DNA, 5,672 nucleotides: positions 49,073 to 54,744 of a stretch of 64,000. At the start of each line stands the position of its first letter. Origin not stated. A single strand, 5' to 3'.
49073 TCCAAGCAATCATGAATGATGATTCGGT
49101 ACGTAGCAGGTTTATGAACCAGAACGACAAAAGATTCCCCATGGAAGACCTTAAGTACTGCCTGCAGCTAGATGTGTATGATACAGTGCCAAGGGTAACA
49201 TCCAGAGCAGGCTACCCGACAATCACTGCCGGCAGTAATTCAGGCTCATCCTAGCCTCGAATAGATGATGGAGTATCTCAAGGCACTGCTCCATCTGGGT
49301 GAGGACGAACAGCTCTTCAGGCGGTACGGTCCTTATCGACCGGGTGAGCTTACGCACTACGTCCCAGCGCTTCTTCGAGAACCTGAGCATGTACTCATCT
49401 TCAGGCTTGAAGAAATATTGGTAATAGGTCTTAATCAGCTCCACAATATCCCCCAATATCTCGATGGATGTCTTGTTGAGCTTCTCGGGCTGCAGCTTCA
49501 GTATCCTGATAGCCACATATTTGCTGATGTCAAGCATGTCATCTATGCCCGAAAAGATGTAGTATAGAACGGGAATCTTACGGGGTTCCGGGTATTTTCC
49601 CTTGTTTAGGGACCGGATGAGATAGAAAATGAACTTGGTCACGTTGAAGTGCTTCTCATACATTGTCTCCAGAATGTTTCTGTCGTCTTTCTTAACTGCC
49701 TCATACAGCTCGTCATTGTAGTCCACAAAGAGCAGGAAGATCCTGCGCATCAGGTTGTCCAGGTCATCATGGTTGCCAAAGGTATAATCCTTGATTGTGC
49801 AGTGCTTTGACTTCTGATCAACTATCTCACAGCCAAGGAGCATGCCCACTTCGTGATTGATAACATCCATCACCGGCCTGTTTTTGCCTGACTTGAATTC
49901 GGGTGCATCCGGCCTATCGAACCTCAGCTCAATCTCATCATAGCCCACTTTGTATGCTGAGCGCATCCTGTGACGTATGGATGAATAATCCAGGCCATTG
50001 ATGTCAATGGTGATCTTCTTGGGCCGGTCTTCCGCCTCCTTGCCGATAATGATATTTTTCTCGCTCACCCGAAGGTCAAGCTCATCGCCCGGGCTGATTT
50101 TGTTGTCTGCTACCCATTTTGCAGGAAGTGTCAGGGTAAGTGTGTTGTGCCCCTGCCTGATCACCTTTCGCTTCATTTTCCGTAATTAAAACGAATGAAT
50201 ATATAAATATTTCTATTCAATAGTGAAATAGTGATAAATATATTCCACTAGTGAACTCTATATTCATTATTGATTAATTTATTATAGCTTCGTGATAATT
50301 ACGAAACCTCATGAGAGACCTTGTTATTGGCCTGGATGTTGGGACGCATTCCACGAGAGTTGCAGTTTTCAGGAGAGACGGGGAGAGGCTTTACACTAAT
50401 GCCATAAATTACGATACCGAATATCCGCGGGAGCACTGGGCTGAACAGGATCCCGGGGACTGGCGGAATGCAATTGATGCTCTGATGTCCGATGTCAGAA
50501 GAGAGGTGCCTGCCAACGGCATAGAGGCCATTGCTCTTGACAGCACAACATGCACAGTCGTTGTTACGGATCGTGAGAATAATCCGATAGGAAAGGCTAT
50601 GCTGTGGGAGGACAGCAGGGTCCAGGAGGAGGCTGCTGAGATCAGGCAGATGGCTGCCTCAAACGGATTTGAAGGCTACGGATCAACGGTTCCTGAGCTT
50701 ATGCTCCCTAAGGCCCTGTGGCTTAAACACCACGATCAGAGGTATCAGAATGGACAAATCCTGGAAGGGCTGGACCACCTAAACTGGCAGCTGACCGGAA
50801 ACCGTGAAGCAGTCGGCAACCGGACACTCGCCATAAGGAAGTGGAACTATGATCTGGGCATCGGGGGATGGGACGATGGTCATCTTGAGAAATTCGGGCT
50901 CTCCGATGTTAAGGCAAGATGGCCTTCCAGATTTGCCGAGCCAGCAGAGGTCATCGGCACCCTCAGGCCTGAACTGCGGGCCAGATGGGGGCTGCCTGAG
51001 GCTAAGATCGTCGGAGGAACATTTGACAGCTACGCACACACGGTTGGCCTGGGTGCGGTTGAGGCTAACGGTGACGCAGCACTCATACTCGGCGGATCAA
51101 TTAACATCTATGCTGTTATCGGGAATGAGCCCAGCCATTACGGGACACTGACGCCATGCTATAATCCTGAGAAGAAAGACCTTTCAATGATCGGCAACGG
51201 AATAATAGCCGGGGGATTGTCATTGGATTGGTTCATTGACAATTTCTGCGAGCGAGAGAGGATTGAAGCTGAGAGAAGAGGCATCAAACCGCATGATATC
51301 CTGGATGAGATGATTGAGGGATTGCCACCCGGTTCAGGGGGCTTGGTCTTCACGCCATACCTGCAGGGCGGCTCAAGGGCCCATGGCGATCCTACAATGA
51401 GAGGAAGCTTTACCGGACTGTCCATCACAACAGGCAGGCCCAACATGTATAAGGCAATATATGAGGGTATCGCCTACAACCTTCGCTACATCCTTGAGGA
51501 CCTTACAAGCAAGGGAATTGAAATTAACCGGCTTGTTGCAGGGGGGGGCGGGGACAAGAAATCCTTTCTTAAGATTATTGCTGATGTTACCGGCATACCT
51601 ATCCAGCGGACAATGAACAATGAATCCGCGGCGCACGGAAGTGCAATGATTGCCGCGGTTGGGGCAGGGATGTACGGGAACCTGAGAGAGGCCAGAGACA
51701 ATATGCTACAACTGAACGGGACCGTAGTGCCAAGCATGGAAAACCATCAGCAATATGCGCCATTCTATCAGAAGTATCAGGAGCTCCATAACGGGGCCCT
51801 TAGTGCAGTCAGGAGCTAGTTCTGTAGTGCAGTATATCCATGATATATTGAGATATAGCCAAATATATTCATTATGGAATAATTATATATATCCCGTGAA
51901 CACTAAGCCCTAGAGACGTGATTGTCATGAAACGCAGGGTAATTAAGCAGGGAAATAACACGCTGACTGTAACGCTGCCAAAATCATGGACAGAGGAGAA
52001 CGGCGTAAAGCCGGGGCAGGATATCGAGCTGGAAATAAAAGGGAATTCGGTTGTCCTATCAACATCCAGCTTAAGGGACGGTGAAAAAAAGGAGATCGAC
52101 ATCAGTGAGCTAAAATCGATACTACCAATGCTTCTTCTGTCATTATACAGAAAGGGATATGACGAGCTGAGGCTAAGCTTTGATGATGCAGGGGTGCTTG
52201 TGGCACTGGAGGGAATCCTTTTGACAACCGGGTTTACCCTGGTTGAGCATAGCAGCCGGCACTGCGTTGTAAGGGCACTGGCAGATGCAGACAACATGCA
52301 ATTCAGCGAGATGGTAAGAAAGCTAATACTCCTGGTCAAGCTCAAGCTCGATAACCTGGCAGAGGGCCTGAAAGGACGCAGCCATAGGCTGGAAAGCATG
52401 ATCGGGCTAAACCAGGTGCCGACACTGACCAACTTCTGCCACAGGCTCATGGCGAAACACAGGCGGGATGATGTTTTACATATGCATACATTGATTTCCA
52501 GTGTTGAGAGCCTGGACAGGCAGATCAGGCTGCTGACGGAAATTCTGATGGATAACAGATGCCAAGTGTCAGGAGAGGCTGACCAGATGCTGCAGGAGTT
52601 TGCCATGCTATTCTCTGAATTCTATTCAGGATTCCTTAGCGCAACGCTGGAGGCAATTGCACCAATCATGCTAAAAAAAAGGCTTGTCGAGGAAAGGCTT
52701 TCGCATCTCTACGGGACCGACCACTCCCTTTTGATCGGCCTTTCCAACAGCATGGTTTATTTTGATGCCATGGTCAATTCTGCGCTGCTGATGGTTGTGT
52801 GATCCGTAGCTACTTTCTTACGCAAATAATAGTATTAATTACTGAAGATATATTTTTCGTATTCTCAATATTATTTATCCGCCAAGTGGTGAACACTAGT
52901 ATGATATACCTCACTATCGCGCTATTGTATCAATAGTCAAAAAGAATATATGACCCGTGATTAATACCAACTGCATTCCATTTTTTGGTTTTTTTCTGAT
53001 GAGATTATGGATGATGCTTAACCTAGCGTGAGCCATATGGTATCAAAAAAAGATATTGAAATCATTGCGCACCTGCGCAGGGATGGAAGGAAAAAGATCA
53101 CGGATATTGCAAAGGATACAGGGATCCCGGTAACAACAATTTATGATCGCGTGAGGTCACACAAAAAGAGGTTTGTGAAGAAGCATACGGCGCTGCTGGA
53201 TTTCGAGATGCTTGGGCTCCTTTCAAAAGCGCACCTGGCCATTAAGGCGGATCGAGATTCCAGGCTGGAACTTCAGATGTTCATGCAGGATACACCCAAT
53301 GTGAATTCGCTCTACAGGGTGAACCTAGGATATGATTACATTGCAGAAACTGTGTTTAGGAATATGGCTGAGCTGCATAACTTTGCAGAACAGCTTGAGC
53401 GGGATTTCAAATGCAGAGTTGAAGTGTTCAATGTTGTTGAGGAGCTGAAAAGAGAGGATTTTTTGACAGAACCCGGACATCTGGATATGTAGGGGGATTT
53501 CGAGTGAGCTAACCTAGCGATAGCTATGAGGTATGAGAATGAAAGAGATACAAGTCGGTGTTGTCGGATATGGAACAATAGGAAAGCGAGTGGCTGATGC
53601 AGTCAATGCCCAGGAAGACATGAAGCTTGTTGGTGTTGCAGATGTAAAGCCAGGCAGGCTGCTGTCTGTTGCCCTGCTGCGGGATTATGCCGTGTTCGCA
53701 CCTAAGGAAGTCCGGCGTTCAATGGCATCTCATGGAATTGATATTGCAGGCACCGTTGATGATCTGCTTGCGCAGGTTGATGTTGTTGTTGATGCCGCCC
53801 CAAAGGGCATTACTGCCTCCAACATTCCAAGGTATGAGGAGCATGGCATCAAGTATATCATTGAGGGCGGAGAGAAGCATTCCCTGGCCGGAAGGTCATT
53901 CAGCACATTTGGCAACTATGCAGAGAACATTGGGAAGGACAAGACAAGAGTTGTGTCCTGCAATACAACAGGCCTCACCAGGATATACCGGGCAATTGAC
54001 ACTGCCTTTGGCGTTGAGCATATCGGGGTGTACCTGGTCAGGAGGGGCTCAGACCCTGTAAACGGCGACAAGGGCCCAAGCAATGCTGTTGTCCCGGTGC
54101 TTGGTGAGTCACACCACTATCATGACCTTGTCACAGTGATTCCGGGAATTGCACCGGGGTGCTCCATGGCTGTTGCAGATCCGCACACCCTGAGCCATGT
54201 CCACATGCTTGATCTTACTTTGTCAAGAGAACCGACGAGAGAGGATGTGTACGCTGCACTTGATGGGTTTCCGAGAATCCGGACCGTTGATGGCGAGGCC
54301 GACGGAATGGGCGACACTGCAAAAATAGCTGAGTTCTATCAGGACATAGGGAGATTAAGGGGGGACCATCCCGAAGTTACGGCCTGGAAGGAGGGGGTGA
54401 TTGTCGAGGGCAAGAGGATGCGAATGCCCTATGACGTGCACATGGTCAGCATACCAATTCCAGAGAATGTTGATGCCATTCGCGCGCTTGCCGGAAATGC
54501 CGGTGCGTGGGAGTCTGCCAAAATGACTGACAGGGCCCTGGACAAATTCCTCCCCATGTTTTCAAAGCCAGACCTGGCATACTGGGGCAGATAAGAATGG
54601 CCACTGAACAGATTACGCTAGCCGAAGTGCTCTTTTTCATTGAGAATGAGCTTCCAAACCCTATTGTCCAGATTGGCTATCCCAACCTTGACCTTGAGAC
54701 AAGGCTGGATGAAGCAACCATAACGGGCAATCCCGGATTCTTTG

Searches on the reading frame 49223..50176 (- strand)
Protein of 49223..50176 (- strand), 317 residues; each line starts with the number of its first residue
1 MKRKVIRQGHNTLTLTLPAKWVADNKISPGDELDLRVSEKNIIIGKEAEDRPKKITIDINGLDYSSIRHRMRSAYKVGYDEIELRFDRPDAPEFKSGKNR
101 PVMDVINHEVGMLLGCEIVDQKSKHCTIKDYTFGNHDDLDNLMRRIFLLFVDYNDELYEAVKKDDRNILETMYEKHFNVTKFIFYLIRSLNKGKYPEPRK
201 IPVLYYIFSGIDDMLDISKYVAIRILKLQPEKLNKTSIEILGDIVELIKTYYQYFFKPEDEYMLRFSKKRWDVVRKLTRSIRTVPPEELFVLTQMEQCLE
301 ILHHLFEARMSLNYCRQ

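Call 17: search_protein_families(library=pfam, max_evalue=0.00001, proteins=[window:49223-50176:-])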
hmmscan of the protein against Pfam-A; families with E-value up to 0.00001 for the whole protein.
window:49223-50176:- (317 aa): 1 family
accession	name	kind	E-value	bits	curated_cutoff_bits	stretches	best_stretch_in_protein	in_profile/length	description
PF04014.23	MazE_antitoxin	-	1.5e-07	31.7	24.7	1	6-47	1-43/48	Antidote-toxin recognition MazE, bacterial antitoxin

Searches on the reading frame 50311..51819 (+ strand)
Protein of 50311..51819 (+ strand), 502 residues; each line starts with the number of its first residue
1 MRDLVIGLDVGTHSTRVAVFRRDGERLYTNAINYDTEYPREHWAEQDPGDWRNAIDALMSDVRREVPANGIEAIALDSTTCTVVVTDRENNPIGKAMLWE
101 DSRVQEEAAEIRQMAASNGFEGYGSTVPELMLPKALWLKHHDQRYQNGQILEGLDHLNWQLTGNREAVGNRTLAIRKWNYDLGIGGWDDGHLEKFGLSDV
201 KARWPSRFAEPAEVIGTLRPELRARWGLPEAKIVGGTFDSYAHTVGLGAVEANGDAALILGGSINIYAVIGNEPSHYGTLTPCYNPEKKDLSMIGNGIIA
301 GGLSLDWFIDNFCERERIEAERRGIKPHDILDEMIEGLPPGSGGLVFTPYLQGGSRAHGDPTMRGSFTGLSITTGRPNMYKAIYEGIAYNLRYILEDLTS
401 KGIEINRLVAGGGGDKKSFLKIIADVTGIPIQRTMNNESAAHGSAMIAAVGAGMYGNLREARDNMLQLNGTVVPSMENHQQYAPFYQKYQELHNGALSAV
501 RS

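Call 101: search_protein_families(library=pfam, max_evalue=0.001, proteins=[window:50311-51819:+])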
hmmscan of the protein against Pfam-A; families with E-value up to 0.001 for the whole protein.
window:50311-51819:+ (502 aa): 2 families
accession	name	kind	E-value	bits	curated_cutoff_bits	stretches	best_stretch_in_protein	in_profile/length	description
PF00370.27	FGGY_N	-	5.4e-30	105.2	28.8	1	5-246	2-245/245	FGGY family of carbohydrate kinases, N-terminal domain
PF02782.22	FGGY_C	-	7.9e-30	104.5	27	1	274-451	18-197/198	FGGY family of carbohydrate kinases, C-terminal domain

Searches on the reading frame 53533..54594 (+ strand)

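Call 101: search_protein_families(library=pfam, max_evalue=0.001, proteins=[window:53533-54594:+])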
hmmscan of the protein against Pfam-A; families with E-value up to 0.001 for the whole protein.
window:53533-54594:+ (353 aa): 5 families
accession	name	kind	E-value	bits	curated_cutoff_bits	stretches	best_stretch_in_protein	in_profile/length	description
PF02800.25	Gp_dh_C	-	3.8e-09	36.8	24.4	1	148-297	1-153/158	Glyceraldehyde 3-phosphate dehydrogenase, C-terminal domain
PF01113.26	DapB_N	-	8e-07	29.6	25.6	1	6-110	1-96/124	Dihydrodipicolinate reductase, N-terminus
PF03447.22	NAD_binding_3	-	1.3e-05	26.3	24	1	12-110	1-87/116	Homoserine dehydrogenase, NAD binding domain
PF00044.30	Gp_dh_N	-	2.5e-05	24.9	31.7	1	6-111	1-93/101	Glyceraldehyde 3-phosphate dehydrogenase, NAD binding domain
PF01408.29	GFO_IDH_MocA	-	0.00029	22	24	1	6-91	1-72/120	Oxidoreductase family, NAD-binding Rossmann fold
